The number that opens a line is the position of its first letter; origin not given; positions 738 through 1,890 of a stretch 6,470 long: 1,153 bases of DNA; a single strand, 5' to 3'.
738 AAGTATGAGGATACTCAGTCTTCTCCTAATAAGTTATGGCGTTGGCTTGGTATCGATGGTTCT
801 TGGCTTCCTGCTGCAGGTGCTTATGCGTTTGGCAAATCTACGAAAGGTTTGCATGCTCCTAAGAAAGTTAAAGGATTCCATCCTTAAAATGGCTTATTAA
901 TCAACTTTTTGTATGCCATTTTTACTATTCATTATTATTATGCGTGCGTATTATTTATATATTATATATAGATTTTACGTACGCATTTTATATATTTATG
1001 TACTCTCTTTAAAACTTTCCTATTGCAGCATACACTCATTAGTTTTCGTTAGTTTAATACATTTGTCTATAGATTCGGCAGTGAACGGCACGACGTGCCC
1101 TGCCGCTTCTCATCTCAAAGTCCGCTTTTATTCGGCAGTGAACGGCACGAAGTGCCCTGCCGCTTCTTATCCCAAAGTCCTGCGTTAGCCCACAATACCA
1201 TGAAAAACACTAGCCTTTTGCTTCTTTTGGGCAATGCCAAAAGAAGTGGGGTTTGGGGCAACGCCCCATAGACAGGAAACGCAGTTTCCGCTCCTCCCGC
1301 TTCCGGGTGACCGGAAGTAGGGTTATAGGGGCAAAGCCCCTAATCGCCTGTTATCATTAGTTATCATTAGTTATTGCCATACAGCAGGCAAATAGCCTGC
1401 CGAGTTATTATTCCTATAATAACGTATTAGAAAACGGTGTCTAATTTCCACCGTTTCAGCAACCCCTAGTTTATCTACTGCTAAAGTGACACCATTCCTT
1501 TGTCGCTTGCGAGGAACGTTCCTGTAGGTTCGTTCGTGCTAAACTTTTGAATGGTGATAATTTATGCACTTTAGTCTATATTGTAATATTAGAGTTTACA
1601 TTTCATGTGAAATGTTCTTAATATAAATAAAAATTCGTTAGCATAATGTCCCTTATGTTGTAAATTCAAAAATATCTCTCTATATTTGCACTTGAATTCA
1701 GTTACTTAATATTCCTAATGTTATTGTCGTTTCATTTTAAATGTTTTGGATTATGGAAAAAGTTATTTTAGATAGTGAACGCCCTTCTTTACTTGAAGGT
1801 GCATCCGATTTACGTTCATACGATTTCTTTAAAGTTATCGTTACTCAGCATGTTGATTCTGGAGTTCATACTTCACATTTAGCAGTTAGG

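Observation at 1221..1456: Array of eight perfect hairpins with a recurrent GGCAA apex and paralogous compensatory changes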

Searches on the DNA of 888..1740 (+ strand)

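Call 8: search_dna_similar(query=window:888-1740:+, collection=phages, mode=distant, max_rows=30)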
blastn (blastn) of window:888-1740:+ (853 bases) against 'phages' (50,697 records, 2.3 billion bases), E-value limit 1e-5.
Records with a match: 6; places in all: 6; records where one place covers at least 80% of the query: 0.
Best place of each record, by identity: 95-99% 2; 90-95% 1; 80-90% 3.
By first word of the organism name: Microvirus 4; Microviridae 2.
By host as written in the record: porcine 4; - 2.
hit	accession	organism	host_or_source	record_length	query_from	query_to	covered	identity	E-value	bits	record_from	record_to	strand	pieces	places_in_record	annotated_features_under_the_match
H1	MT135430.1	Microvirus sp.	porcine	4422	296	358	7%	92.2%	2e-15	91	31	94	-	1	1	none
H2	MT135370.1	Microvirus sp.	porcine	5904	306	359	6%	98.2%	6e-16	92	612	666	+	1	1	none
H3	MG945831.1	Microviridae sp.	pig feces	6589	308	360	6%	98.1%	6e-16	92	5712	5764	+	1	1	none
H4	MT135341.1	Microvirus sp.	porcine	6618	409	467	7%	82.3%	9e-7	62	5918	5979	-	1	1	none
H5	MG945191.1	Microviridae sp.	pig feces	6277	308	357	6%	88.9%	2e-8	66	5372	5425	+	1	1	similar to hypothetical protein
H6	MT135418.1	Microvirus sp.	porcine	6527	425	471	6%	87.2%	3e-6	59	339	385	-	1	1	none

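Call 11: get_annotated_region(hit=H2, flank=3000)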
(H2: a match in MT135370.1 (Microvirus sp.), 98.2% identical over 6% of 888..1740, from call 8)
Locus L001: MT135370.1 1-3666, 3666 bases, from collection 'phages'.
description: UNVERIFIED: Microvirus sp. isolate VIRES_HeB02_2265193, complete genome.
organism: Microvirus sp. (NCBI taxid 2202559)
taxonomy: Viruses; Monodnaviria; Sangervirae; Phixviricota; Malgrandaviricetes; Petitvirales; Microviridae
host: porcine; source: -; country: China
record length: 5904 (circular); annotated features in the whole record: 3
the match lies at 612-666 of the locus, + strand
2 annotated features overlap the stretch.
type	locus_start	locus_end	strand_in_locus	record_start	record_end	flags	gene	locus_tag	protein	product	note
CDS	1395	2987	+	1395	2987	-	-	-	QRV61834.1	replication initiator protein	-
CDS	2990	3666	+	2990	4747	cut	-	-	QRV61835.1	major capsid protein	-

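Call 12: get_annotated_region(hit=H3, flank=3500)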
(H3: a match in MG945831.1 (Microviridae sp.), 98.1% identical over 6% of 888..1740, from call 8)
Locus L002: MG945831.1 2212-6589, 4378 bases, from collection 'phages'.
description: UNVERIFIED: Microviridae sp. isolate 9359-1602, complete genome.
organism: Microviridae sp. (NCBI taxid 2202644)
taxonomy: Viruses; Monodnaviria; Sangervirae; Phixviricota; Malgrandaviricetes; Petitvirales; Microviridae
host: -; source: pig feces; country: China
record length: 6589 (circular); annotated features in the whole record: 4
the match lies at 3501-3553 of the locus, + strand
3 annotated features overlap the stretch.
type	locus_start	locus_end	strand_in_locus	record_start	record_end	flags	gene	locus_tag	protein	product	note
misc_feature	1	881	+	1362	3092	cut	-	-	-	-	similar to VP1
misc_feature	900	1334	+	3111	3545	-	-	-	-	-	similar to hypothetical protein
misc_feature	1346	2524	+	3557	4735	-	-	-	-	-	similar to VP2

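Call 13: get_annotated_region(hit=H1, flank=3000)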
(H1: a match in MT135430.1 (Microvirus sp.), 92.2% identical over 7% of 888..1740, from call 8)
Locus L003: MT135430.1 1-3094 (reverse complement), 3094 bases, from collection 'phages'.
description: UNVERIFIED: Microvirus sp. isolate VIRES_SX02_2310808, complete genome.
organism: Microvirus sp. (NCBI taxid 2202559)
taxonomy: Viruses; Monodnaviria; Sangervirae; Phixviricota; Malgrandaviricetes; Petitvirales; Microviridae
host: porcine; source: -; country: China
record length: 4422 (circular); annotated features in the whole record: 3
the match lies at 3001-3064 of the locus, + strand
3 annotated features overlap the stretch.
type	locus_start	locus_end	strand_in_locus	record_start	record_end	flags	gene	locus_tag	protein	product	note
CDS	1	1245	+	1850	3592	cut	-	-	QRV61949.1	major capsid protein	-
CDS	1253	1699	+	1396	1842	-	-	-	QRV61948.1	hypothetical protein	-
CDS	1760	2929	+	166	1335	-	-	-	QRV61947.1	DNA pilot protein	-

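Call 14: get_annotated_region(hit=H4, flank=3500)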
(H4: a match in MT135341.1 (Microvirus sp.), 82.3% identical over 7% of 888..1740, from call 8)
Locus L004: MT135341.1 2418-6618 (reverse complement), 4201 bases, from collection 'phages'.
description: UNVERIFIED: Microvirus sp. isolate VIRES_GX04_2265091, complete genome.
organism: Microvirus sp. (NCBI taxid 2202559)
taxonomy: Viruses; Monodnaviria; Sangervirae; Phixviricota; Malgrandaviricetes; Petitvirales; Microviridae
host: porcine; source: -; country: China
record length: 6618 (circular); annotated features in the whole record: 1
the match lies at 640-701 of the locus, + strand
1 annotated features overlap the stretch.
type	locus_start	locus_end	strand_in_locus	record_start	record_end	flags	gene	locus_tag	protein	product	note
CDS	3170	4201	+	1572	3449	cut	-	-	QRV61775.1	major capsid protein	-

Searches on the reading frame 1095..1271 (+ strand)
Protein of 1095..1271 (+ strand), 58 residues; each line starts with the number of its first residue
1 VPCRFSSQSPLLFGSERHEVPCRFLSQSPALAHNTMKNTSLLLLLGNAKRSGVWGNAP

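Call 85: search_protein_families(library=phrogs, proteins=[window:1095-1271:+], max_evalue=0.01)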
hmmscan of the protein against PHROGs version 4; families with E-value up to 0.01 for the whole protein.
window:1095-1271:+ (58 aa): 0 families
